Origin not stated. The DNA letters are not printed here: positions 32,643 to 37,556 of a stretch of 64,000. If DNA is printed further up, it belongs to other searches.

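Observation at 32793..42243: Stripped-down, reordered T7SSb-like locus: EssC plus YukD/EsaB but no recognisable EssA, EssB/YukC or EsaA/YueB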

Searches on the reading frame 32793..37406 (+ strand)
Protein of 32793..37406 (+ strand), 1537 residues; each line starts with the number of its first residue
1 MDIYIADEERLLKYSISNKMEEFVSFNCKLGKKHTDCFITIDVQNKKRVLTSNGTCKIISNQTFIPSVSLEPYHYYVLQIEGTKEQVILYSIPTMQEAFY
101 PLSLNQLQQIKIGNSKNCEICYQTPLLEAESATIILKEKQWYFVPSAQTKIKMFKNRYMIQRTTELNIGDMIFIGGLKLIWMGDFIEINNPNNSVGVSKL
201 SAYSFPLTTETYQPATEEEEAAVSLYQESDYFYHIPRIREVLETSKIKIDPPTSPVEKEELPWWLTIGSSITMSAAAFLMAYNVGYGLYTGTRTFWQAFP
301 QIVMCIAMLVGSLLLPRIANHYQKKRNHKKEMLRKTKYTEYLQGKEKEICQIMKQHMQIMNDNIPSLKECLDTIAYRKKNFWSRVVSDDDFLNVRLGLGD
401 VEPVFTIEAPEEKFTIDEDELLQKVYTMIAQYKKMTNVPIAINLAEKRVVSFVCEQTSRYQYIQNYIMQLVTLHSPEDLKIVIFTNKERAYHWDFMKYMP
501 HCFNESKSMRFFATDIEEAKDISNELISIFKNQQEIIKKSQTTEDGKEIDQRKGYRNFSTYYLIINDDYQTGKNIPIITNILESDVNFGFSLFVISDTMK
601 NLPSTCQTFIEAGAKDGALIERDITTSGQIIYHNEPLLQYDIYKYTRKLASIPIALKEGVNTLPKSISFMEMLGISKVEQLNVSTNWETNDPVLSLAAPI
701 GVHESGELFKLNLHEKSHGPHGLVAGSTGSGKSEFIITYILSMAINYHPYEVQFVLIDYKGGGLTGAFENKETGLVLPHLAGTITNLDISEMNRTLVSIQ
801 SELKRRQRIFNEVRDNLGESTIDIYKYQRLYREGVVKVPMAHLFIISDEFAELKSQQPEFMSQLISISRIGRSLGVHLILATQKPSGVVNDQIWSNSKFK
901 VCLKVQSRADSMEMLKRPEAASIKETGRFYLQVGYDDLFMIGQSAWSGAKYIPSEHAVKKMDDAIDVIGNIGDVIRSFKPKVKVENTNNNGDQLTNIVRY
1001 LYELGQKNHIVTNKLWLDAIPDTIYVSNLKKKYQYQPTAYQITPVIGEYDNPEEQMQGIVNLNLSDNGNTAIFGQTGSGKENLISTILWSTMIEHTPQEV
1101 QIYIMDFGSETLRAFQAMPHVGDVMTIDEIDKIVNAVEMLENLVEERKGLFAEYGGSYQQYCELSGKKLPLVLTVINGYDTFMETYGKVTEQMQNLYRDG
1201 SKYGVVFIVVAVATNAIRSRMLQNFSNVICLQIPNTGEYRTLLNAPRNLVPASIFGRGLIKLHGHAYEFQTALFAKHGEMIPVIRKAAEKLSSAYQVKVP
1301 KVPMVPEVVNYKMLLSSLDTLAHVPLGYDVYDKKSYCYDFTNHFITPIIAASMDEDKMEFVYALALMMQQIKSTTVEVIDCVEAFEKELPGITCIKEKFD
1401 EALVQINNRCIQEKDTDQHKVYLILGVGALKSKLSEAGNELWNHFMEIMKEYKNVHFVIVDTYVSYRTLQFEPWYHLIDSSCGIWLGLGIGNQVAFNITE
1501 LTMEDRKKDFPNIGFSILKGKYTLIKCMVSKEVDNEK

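Call 4: search_protein_families(library=pfam, proteins=[window:32793-37406:+], max_evalue=1)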
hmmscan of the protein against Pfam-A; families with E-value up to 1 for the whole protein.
window:32793-37406:+ (1537 aa): 8 families
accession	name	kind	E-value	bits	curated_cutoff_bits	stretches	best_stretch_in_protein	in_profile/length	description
PF01580.24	FtsK_SpoIIIE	-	2.1e-49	168.4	24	2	687-886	11-220/221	FtsK/SpoIIIE family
PF13555.12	AAA_29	-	8.4e-05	22.7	27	1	1057-1084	13-39/61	P-loop containing region of AAA domain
PF01935.23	DUF87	-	0.00018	22.1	23.2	1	1070-1128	26-82/220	Helicase HerA, central domain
PF02456.21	Adeno_IVa2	-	0.00045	19.6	21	1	1071-1103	91-122/370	Adenovirus IVa2 protein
PF13401.12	AAA_22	-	0.012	16.4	27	1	718-882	4-122/130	AAA domain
PF22538.1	HexPS-like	-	0.02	15.5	28.9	1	551-652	10-102/106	Hexaprenyl diphosphate synthase, small subunit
PF02463.25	SMC_N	-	0.07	13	40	1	1066-1090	23-47/220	RecF/RecN/SMC N terminal domain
PF00005.33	ABC_tran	-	0.08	14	25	0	1060-1091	4-35/137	ABC transporter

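Call 6: search_protein_families(library=ncbifam, proteins=[window:32793-37406:+], max_evalue=1)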
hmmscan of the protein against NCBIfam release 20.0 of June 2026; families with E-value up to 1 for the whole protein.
window:32793-37406:+ (1537 aa): 21 families
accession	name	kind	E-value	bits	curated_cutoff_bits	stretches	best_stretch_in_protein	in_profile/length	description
TIGR03928.1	T7_EssCb_Firm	equivalog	1.4e-293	977.1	778.4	1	228-1526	2-1293/1296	type VII secretion protein EssC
TIGR03924.1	T7SS_EccC_a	equivalog_domain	1.5e-112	377.5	509.15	2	251-938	3-661/673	type VII secretion protein EccCa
TIGR03925.1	T7SS_EccC_b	equivalog_domain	2.2e-68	231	346.55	2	1009-1343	14-361/564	type VII secretion protein EccCb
NF007615.0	PRK10263.1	equivalog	1.8e-14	52.5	1566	1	718-927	1009-1228/1355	DNA translocase FtsK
NF040937.1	HerA_Thermprot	equivalog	1.8e-06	26.7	800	2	866-914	376-423/487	DNA double-strand break repair helicase HerA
NF041017.1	DNA_import_CedB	equivalog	5.5e-06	25.3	700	1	712-795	269-348/590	DNA import protein CedB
TIGR00929.1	VirB4_CagE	subfamily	6.5e-06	24.6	643.1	2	1066-1089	436-459/792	VirB4 family type IV secretion/conjugal transfer ATPase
NF010404.0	PRK13830.1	subfamily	3e-05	22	810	2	1060-1114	449-500/818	conjugal transfer protein TrbE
NF010447.0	PRK13873.1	equivalog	0.0012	16.9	1020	1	703-757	426-475/815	conjugal transfer protein TrbE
TIGR03744.1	traC_PFL_4706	equivalog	0.0023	15.9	520.6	0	711-749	466-504/892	conjugative transfer ATPase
NF008364.0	PRK11160.1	equivalog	0.0058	15.3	630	1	1031-1088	330-387/575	heme ABC transporter ATP-binding protein/permease CydC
NF010469.0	PRK13894.1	subfamily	0.007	15.7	508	1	1059-1108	141-189/320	conjugal transfer ATPase TrbB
TIGR04521.1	ECF_ATPase_2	equivalog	0.0088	15.2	330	1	1060-1087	24-51/279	energy-coupling factor transporter ATPase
NF042943.1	HerA_antiphage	equivalog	0.012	14.2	800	0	868-925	466-522/566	anti-phage-associated helicase HerA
TIGR02142.1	modC_ABC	equivalog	0.017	14.3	285.05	1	1060-1087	16-43/353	molybdenum ABC transporter ATP-binding protein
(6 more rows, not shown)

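Call 8: find_related_loci(query=window:32793-37406:+, collection=genome_contigs, flank=10000)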
Query window:32793-37406:+ (1537 aa) in genome_contigs; peptide patterns used: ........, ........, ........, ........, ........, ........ (x = any residue, [..] = any of these).
48 stretches matched a pattern; 2 encode a relative of the query (tblastn E <= 1e-3); 2 distinct loci.
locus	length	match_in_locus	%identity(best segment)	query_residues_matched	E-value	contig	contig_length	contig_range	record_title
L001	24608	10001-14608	44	1-1536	0e+0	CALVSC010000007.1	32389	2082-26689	MAG: uncultured Bacilli bacterium isolate BRZ_QA__bin67 genome assembly, contig: BRZ_QA__NODE_1475_length_32389_cov_7.05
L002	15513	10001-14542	42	1-1528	0e+0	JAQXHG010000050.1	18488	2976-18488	MAG: bacterium isolate SUG1194 k141_5888907, whole genome shotgun sequence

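Call 19: search_protein_families(library=pfam, proteins=[L001:8062-9843:-, L001:6864-8048:-, L001:6306-6815:-, L001:5375-6262:-, L001:17095-18747:-, L001:18852-20288:-, L001:20298-21485:-, L001:21506-22657:-, L001:22769-23800:-, L001:14520-14864:+], max_evalue=0.1)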
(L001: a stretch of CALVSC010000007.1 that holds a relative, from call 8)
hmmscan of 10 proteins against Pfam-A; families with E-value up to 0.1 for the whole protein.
L001:8062-9843:- (593 aa): 3 families
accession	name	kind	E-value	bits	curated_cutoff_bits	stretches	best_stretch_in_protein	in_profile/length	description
PF06541.16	ABC_trans_CmpB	-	1.1e-43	149.4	25.9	1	420-573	2-150/151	Putative ABC-transporter type IV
PF06161.16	DUF975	-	7.5e-21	75.5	34.8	1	193-295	143-243/243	Protein of unknown function (DUF975)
PF01294.23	Ribosomal_L13e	-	0.0059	16.9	24.9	1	342-380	76-114/180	Ribosomal protein L13e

L001:6864-8048:- (394 aa): 4 families
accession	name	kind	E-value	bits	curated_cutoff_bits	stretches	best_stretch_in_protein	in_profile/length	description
PF00149.33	Metallophos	-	3.1e-15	57.5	21.5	1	153-337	1-190/191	Calcineurin-like phosphoesterase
PF12850.12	Metallophos_2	-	1.7e-09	38.3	27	1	153-337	1-118/154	Calcineurin-like phosphoesterase superfamily domain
PF14582.11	Metallophos_3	-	0.0087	15.9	28.2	1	171-206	20-55/259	Metallophosphoesterase, calcineurin superfamily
PF04042.21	DNA_pol_E_B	-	0.06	13.2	29.1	1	155-209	1-57/210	DNA polymerase alpha/epsilon subunit B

L001:6306-6815:- (169 aa): 7 families
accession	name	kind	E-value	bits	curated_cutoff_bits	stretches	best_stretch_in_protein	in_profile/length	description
PF12641.12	Flavodoxin_3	-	6.8e-40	136.9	27.5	1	4-159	1-155/160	Flavodoxin domain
PF12724.12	Flavodoxin_5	-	3.8e-05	24.5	27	1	5-110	2-114/145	Flavodoxin domain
PF00258.30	Flavodoxin_1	-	0.00057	20.5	25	1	5-68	1-75/143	Flavodoxin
PF07972.16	Flavodoxin_NdrI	-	0.00076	20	27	1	5-74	1-71/120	NrdI Flavodoxin like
PF12682.12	Flavodoxin_4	-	0.0063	16.5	24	1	37-117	67-149/155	Flavodoxin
PF10430.15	Ig_Tie2_1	-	0.019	15.7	25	1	100-121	67-88/95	Tie-2 Ig-like domain 1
PF24026.1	DUF7337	-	0.043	14.3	30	1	7-44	13-51/61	Family of unknown function (DUF7337)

L001:5375-6262:- (295 aa): 1 family
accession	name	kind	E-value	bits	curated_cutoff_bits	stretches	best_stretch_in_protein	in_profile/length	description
PF04015.17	DUF362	-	7.1e-50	170.3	24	1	32-249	1-200/200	Domain of unknown function (DUF362)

L001:17095-18747:- (550 aa): 2 families
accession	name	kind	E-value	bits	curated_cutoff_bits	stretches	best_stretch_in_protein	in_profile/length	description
PF08529.16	NusA_N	-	0.044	14.4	23.8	0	235-288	1-55/119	NusA N-terminal domain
PF01287.26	eIF-5a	-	0.054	14.1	24.2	0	238-278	15-55/69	Eukaryotic elongation factor 5A hypusine, DNA-binding OB fold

L001:18852-20288:- (478 aa): 2 families
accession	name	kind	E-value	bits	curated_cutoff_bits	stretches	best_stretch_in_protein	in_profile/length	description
PF00171.27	Aldedh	-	2.1e-157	524.8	23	1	14-471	5-461/461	Aldehyde dehydrogenase family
PF13103.11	TonB_2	-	0.024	15.2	22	1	10-60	22-73/85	TonB C terminal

L001:20298-21485:- (395 aa): 2 families
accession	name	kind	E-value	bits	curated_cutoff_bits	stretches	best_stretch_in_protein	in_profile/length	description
PF08495.15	FIST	-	2.4e-26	93.2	23.2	1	34-224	2-188/189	FIST N domain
PF10442.14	FIST_C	-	5.8e-14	52.8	28.5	1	227-373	1-130/131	FIST C domain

L001:21506-22657:- (383 aa): 3 families
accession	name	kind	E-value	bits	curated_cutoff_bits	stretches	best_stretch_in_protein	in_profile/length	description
PF25137.1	ADH_Fe_C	-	3.1e-66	223.2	27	1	189-382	2-194/194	Fe-containing alcohol dehydrogenase family, C-terminal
PF00465.25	Fe-ADH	-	4.8e-52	176.4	31.3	1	11-177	4-168/168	Iron-containing alcohol dehydrogenase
PF13685.12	Fe-ADH_2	-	3.1e-12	47.2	28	1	13-124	2-107/149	Iron-containing alcohol dehydrogenase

L001:22769-23800:- (343 aa): 5 families
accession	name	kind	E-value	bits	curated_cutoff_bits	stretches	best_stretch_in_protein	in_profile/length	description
PF00814.31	TsaD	-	7.4e-98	327.9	24.8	1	37-317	3-263/264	tRNA N6-adenosine threonylcarbamoyltransferase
PF02543.21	Carbam_trans_N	-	2.4e-07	30.9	24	1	113-301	122-331/346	Carbamoyltransferase N-terminus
PF22521.2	HypF_C_2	-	2.7e-06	27.8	27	1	193-304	122-227/241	Carbamoyltransferase, Kae1-like Domain, second subdomain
PF01869.26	BcrAD_BadFG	-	0.017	15.1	31.5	0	255-301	207-251/271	BadF/BadG/BcrA/BcrD ATPase family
PF03702.20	AnmK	-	0.094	12.2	24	0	238-319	257-333/367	Anhydro-N-acetylmuramic acid kinase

L001:14520-14864:+ (114 aa): 0 families

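Call 20: search_protein_families(library=pfam, proteins=[L002:5884-7935:+, L002:7937-9274:+, L002:9301-9861:-, L002:4401-5168:+, L002:3144-4199:+, L002:14541-14816:+, L002:14859-15104:-, L002:15074-15511:-, L001:14927-15223:-, L001:15509-15811:-], max_evalue=0.1)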
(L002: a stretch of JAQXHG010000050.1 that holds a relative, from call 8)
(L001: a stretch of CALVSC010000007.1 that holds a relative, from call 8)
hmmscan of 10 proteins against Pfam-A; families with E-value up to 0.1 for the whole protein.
L002:5884-7935:+ (683 aa): 3 families
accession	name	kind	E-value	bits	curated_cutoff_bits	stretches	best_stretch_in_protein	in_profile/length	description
PF02368.24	Big_2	-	4.7e-09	36.5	22.8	1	344-409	5-70/79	Bacterial Ig-like domain (group 2)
PF00877.26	NLPC_P60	-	0.00019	21.8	23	1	539-619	8-76/105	NlpC/P60 family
PF07331.16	TctB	-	0.045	14.3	29.1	1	208-245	55-92/137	Tripartite tricarboxylate transporter TctB family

L002:7937-9274:+ (445 aa): 4 families
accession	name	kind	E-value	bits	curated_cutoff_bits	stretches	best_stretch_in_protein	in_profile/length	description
PF00877.26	NLPC_P60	-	2.3e-05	24.7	23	1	310-381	13-73/105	NlpC/P60 family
PF22359.2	Big-like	-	0.021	15.5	27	1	150-185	12-47/48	Bacterial Ig-like domain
PF02368.24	Big_2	-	0.022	15.1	22.8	1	137-169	32-64/79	Bacterial Ig-like domain (group 2)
PF18572.7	T6PP_N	-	0.077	13.4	25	0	57-113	30-82/99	Trehalose-6-phosphate phosphatase N-terminal helical bundle domain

L002:9301-9861:- (186 aa): 1 family
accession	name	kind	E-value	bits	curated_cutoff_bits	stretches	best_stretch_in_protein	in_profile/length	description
PF02659.21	Mntp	-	1.1e-40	139.4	24.4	1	31-179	2-152/152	Putative manganese efflux pump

L002:4401-5168:+ (255 aa): 9 families
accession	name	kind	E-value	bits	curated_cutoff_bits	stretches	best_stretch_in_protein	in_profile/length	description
PF08279.18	HTH_11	-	0.001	19.3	25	1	14-34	17-37/55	HTH domain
PF17762.8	HTH_ParB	-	0.0024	18.4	22.6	1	4-41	12-49/102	ParB HTH domain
PF02796.21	HTH_7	-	0.0037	17.8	23.8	1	8-34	17-43/45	Helix-turn-helix domain of resolvase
PF01381.28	HTH_3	-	0.0047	17.4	23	1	10-32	7-29/55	Helix-turn-helix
PF13551.12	HTH_29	-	0.013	16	28.1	0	12-35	11-35/64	Winged helix-turn helix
PF07022.19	Phage_CI_repr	-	0.019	15.7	22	1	4-37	3-37/65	Bacteriophage CI repressor helix-turn-helix domain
PF13309.12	HTH_22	-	0.02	15.3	29.6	1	17-33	46-62/63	HTH domain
PF15943.11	YdaS_toxin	-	0.045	14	30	1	14-34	10-30/65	Bacterial toxin YdaS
PF07453.19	NUMOD1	-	0.074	13.8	22.8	0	14-33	18-37/37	NUMOD1 domain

L002:3144-4199:+ (351 aa): 3 families
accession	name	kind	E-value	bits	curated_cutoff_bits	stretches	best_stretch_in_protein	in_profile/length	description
PF01168.26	Ala_racemase_N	-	1.2e-43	149.8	24.1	1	15-221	3-219/220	Alanine racemase, N-terminal domain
PF00842.27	Ala_racemase_C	-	5.9e-37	126.5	25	1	231-349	3-127/127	Alanine racemase, C-terminal domain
PF01055.32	Glyco_hydro_31_2nd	-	0.0068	16.2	23.5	1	129-215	14-104/328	Glycosyl hydrolases family 31 TIM-barrel domain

L002:14541-14816:+ (91 aa): 0 families

L002:14859-15104:- (81 aa): 0 families

L002:15074-15511:- (145 aa): 1 family
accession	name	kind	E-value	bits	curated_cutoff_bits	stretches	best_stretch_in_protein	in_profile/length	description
PF05064.18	Nsp1_C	-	0.061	13.6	24.1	0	55-90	12-45/114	Nsp1-like C-terminal region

L001:14927-15223:- (98 aa): 1 family
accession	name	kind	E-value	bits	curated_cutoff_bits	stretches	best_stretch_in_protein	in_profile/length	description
PF06419.17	COG6_N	-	0.0087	16.6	27.4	1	47-95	41-89/114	Conserved oligomeric complex COG6, N-terminal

L001:15509-15811:- (100 aa): 0 families
